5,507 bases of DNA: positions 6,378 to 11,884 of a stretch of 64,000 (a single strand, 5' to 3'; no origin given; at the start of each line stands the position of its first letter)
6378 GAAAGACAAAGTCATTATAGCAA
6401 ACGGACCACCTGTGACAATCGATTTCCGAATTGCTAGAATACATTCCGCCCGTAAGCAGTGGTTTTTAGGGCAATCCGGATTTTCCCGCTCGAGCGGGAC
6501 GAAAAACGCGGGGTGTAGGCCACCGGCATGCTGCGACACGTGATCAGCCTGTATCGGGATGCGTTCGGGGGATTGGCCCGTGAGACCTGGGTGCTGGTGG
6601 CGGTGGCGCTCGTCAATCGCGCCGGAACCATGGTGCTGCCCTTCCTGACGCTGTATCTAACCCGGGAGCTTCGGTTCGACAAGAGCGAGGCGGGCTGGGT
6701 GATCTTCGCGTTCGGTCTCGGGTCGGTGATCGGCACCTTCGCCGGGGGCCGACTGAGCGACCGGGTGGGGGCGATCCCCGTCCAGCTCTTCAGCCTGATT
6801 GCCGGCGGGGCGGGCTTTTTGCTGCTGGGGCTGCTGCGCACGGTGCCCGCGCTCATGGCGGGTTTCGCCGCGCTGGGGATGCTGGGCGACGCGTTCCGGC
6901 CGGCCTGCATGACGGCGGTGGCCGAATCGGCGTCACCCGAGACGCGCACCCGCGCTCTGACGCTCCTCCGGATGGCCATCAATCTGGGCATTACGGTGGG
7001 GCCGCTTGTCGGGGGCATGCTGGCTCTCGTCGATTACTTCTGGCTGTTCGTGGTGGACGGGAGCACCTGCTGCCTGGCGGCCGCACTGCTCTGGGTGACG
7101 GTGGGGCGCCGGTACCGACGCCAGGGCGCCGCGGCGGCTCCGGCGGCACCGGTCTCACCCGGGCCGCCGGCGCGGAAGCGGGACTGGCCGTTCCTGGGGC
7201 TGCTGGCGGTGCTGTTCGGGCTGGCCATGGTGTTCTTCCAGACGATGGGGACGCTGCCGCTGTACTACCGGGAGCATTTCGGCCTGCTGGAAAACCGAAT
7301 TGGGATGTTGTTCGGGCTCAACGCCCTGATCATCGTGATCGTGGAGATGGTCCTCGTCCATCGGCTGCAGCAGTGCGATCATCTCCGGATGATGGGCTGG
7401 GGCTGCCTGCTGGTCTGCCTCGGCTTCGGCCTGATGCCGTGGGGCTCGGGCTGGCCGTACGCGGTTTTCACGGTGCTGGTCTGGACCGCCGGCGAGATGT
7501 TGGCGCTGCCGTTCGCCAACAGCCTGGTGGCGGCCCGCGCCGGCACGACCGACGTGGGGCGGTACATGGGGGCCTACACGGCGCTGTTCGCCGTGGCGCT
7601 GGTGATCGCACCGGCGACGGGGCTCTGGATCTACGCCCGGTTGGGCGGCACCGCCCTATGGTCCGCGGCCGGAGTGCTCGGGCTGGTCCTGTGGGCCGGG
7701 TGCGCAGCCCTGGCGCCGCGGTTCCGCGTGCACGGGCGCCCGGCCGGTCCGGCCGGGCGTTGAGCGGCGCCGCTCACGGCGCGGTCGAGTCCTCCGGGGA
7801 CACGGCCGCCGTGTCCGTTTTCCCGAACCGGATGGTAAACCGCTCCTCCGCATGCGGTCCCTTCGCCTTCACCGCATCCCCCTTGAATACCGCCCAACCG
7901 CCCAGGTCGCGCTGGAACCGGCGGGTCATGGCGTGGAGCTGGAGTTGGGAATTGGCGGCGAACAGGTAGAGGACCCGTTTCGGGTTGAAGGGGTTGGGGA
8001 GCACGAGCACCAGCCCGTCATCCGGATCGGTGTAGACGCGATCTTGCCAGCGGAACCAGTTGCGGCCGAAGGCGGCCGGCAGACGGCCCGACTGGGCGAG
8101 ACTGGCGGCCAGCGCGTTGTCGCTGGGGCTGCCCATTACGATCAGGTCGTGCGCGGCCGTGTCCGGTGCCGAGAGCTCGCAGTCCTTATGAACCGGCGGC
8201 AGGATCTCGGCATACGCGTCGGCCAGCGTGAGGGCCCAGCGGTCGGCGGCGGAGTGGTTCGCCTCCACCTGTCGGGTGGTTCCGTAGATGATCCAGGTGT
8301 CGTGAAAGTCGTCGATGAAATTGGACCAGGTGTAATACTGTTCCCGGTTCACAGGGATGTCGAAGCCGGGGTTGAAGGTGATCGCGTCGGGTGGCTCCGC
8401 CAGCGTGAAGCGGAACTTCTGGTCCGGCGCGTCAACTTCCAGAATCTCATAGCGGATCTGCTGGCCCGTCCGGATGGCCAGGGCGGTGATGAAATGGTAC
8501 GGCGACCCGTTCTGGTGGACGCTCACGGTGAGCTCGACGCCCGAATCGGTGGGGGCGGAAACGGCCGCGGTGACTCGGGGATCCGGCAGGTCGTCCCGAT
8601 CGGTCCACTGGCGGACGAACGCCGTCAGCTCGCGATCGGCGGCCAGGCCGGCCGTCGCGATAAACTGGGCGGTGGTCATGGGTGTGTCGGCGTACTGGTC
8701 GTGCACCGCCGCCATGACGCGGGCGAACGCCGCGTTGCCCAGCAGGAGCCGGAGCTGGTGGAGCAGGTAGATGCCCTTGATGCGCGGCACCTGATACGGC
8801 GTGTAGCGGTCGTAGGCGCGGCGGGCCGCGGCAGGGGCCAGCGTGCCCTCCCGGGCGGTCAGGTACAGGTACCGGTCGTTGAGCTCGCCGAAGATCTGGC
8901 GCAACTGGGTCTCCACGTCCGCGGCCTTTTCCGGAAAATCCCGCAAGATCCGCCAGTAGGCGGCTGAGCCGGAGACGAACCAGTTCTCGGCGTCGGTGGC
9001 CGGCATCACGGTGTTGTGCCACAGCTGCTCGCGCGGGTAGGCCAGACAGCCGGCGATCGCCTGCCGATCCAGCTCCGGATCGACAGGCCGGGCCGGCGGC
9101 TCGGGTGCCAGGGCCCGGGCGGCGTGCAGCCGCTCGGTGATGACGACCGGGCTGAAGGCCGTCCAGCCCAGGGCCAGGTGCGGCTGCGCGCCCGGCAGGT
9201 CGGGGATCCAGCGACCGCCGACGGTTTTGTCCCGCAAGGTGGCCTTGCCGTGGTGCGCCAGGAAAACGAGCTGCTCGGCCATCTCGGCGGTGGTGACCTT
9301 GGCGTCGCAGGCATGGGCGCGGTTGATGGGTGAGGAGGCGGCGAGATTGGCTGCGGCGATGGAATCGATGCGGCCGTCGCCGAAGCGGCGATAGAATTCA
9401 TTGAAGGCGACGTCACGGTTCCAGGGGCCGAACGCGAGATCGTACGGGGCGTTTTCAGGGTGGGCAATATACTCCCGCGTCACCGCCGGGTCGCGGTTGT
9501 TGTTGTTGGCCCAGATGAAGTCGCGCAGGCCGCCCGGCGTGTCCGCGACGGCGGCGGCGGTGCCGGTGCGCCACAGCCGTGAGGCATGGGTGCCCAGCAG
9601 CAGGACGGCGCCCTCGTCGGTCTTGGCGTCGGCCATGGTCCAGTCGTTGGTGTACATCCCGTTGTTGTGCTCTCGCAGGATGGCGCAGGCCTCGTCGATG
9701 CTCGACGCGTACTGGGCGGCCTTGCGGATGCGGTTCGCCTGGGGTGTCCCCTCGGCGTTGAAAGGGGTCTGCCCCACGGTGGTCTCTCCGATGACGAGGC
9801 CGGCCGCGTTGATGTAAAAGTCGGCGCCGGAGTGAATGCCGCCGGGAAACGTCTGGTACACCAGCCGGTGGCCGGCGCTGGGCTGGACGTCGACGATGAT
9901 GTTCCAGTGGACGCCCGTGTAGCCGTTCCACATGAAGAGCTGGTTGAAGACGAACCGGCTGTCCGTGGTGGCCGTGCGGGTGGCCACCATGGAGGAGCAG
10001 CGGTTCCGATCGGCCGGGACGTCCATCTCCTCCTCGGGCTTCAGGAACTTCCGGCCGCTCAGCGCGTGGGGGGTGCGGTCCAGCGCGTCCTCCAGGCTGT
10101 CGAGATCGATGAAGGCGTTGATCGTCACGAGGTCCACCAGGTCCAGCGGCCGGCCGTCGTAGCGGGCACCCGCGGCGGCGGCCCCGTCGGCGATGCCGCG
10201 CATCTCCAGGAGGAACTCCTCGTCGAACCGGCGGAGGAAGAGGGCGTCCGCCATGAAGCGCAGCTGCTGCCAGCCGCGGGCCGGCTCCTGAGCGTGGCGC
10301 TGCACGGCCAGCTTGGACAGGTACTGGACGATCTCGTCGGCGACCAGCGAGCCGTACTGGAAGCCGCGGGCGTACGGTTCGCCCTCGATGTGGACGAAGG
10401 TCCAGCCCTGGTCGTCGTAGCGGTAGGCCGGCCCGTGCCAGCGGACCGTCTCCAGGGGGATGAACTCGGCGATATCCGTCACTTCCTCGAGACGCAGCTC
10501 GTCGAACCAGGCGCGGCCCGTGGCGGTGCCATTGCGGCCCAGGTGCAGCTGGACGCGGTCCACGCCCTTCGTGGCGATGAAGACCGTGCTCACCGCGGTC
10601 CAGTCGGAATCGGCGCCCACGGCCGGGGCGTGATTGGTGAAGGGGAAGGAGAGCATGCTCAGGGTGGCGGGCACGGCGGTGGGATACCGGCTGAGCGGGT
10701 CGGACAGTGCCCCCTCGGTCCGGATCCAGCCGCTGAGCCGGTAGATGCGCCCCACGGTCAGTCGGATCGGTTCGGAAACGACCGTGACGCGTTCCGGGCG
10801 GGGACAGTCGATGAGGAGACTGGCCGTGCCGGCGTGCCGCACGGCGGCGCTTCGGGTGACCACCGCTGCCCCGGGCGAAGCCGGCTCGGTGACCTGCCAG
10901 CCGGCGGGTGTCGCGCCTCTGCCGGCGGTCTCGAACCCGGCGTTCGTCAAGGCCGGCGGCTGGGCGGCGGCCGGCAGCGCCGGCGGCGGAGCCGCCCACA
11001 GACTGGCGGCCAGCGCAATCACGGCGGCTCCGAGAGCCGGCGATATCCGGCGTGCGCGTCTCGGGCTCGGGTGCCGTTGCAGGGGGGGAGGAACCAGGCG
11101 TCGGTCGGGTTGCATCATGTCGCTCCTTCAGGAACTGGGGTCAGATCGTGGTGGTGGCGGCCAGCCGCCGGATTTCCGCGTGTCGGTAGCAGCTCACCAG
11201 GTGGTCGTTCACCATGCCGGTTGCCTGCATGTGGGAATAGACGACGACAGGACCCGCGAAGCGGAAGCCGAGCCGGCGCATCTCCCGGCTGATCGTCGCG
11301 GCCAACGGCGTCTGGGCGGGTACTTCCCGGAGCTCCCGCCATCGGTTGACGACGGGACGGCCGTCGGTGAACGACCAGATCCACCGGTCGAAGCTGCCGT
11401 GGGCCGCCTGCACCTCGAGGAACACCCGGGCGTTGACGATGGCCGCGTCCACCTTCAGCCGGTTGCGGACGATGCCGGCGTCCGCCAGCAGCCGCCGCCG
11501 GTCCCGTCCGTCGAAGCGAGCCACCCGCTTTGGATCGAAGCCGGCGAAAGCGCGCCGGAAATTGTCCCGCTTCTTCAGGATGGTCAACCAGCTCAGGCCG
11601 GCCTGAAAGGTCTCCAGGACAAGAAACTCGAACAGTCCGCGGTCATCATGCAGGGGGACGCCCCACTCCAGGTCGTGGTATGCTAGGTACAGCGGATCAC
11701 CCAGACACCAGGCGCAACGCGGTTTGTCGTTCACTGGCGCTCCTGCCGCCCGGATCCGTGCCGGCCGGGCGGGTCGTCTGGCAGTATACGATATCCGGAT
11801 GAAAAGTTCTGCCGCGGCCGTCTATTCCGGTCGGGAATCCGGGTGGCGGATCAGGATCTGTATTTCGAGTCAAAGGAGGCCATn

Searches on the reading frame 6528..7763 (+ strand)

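Call 51: search_protein_families(library=pfam, proteins=[window:6528-7763:+], max_evalue=0.001)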
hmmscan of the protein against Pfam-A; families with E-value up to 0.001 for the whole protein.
window:6528-7763:+ (411 aa): 2 families
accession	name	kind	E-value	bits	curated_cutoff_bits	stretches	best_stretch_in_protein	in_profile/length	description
PF07690.21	MFS_1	-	1.4e-42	146.3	33.4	2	30-280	9-261/347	Major Facilitator Superfamily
PF13347.12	MFS_2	-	0.00091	18.3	27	1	18-123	224-331/427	MFS/sugar transport protein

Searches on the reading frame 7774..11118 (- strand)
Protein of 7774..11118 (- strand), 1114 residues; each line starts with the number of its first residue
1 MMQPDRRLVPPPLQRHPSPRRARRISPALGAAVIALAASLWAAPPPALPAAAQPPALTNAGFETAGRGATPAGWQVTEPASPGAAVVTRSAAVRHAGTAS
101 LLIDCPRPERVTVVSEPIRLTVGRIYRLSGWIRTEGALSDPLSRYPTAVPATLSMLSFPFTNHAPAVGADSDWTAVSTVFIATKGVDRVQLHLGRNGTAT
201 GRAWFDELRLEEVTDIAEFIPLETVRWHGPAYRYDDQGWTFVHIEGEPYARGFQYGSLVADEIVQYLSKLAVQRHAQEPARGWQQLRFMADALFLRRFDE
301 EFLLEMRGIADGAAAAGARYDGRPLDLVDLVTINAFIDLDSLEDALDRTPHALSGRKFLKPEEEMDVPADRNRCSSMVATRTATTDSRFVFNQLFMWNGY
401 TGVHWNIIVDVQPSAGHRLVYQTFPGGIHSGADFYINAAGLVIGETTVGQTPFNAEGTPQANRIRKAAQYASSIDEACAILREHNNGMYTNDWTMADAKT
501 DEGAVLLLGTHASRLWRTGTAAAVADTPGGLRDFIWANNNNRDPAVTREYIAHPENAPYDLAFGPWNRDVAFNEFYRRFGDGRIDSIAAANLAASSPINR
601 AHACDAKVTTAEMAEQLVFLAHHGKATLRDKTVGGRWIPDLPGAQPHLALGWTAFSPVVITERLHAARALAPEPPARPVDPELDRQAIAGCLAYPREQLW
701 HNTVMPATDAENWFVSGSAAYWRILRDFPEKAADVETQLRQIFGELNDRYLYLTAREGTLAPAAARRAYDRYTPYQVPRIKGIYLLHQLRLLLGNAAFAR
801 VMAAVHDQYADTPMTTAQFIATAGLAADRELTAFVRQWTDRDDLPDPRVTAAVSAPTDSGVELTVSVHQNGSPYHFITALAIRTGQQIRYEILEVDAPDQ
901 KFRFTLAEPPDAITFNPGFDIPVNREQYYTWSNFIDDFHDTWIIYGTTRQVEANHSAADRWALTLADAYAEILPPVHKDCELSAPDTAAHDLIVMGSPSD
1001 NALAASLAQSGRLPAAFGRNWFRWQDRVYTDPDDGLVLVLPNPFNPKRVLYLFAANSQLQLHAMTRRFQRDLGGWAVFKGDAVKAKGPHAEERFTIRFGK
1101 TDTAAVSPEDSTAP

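Call 3: search_protein_families(library=pfam, proteins=[window:7774-11118:-], max_evalue=0.01)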
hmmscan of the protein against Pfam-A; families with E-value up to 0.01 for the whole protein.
window:7774-11118:- (1114 aa): 2 families
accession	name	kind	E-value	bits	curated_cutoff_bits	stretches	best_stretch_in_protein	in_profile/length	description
PF04916.18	Phospholip_B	-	1.2e-12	47.8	27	1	301-499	98-300/487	Phospholipase B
PF03417.21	AAT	-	0.00031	20.9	23.2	1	419-500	33-112/225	Acyl-coenzyme A:6-aminopenicillanic acid acyl-transferase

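Call 4: search_protein_families(library=ncbifam, proteins=[window:7774-11118:-], max_evalue=0.01)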
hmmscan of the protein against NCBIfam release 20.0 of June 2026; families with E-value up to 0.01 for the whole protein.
window:7774-11118:- (1114 aa): 1 family
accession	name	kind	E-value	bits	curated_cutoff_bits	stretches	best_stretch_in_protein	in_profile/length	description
NF040521.1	C45_proenzyme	subfamily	1.6e-28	100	85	1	245-506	1-217/313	C45 family autoproteolytic acyltransferase/hydrolase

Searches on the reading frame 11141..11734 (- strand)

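Call 3: search_protein_families(library=pfam, proteins=[window:11141-11734:-], max_evalue=0.01)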
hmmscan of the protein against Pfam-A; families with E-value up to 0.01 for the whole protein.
window:11141-11734:- (197 aa): 1 family
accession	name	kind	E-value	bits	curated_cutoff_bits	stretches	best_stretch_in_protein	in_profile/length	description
PF03352.18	Adenine_glyco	-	5.8e-78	261.2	25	1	9-185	1-177/177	Methyladenine glycosylase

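Call 4: search_protein_families(library=ncbifam, proteins=[window:11141-11734:-], max_evalue=0.01)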
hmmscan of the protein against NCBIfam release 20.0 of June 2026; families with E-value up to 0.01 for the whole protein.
window:11141-11734:- (197 aa): 2 families
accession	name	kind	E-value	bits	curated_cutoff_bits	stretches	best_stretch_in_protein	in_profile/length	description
TIGR00624.1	tag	subfamily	3.3e-69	232.1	232.5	1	6-184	2-178/179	DNA-3-methyladenine glycosylase I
NF007678.0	PRK10353.1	equivalog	4.2e-60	202.4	349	1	6-186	3-183/189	DNA-3-methyladenine glycosylase I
